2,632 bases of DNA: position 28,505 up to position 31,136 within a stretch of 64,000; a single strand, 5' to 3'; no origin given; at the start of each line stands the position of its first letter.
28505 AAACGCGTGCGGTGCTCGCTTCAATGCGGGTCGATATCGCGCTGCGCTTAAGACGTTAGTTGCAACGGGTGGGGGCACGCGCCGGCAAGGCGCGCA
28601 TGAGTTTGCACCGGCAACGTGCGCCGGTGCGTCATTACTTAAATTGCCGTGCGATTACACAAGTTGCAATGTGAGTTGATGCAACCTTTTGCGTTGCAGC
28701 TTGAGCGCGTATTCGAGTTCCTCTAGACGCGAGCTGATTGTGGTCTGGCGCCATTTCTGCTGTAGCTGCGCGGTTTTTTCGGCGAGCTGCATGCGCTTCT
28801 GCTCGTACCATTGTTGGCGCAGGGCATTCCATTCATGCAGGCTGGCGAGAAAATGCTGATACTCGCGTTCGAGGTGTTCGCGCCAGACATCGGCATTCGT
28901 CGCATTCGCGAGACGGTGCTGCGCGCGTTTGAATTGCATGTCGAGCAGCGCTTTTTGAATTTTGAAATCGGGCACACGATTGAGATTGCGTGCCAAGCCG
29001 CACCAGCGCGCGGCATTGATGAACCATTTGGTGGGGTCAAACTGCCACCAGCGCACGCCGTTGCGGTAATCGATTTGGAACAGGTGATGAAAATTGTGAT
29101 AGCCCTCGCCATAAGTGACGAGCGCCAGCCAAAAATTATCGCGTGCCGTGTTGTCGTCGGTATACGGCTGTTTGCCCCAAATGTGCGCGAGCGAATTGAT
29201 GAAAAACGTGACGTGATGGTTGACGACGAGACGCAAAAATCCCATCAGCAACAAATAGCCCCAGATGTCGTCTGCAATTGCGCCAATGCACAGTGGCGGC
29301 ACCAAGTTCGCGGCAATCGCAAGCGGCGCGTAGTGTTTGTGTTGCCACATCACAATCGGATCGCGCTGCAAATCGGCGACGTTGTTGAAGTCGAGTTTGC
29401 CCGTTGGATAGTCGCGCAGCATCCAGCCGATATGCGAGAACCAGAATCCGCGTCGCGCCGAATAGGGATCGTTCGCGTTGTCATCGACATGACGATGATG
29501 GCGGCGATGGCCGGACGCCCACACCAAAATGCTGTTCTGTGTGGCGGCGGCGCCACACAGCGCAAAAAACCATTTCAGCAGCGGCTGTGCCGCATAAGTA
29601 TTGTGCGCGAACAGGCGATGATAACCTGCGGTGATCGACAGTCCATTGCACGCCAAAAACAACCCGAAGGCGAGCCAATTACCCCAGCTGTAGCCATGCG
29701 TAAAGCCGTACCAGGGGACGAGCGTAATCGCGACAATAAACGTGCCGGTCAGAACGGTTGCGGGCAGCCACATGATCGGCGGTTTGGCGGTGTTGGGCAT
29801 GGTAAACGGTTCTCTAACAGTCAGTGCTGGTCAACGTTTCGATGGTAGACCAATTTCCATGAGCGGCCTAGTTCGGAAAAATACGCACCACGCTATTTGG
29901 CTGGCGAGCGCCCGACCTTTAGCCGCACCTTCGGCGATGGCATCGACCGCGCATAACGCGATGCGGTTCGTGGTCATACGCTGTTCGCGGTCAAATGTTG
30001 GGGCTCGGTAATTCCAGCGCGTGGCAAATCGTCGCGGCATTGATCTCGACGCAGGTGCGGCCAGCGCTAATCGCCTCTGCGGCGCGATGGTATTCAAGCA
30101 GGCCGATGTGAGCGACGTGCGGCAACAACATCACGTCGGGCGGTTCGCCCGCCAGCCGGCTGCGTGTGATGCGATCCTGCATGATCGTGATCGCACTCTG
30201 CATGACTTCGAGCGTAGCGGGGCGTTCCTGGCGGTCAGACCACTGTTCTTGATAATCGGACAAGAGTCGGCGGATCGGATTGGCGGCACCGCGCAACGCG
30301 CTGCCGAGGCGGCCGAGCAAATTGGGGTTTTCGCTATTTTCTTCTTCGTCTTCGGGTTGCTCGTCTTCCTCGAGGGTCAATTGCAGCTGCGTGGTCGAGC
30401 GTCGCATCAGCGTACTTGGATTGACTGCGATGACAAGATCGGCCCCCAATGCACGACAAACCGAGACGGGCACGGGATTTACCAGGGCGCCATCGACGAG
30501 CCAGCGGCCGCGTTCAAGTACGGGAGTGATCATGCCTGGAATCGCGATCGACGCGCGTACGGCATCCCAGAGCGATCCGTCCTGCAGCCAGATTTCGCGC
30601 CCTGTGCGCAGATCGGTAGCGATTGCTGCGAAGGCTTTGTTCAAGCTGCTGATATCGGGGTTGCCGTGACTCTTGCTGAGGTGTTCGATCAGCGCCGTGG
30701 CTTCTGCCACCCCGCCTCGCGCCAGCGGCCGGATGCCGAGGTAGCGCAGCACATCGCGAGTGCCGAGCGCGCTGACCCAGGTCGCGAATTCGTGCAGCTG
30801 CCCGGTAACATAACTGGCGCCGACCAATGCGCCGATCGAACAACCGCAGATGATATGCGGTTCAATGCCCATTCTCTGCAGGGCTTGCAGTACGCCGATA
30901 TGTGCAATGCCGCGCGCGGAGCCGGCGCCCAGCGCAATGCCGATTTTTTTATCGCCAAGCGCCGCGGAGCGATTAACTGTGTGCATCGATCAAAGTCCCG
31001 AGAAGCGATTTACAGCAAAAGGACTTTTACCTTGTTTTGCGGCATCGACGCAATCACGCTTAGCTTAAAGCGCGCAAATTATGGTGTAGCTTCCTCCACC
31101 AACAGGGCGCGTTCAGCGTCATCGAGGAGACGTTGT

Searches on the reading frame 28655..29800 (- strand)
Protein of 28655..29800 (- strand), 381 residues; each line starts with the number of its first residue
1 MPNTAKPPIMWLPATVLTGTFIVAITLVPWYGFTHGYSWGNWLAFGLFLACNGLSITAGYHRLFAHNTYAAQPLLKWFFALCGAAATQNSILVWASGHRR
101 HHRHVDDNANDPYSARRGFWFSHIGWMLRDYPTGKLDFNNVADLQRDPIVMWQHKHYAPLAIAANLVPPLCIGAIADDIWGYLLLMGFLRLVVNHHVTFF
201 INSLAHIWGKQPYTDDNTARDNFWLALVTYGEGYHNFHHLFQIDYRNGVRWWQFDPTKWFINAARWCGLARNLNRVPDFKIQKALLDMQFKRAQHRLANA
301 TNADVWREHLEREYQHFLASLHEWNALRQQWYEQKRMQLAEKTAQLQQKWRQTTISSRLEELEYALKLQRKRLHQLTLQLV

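Call 73: search_protein_families(library=pfam, proteins=[window:28655-29800:-], max_evalue=0.0001)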
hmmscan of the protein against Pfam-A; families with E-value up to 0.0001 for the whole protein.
window:28655-29800:- (381 aa): 1 family
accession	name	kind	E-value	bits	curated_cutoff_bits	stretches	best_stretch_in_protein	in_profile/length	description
PF00487.30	FA_desaturase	-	4.6e-19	69.6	29.7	1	41-259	2-236/253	Fatty acid desaturase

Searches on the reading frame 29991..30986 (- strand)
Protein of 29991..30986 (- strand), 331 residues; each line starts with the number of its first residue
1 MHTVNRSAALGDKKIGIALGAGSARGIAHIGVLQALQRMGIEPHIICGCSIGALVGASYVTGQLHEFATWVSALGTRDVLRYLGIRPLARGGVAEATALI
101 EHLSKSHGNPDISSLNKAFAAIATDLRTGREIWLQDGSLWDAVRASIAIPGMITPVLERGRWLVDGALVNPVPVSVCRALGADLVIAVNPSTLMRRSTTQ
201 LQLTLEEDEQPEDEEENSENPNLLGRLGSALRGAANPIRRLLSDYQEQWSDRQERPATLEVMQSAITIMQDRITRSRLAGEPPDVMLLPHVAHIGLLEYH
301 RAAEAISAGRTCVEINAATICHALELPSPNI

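Call 73: search_protein_families(library=pfam, proteins=[window:29991-30986:-], max_evalue=0.0001)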
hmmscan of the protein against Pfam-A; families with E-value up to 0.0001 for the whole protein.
window:29991-30986:- (331 aa): 1 family
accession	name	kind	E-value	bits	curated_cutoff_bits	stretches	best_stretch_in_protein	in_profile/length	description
PF01734.28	Patatin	-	5.1e-27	95.7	27.7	1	18-176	2-189/191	Patatin-like phospholipase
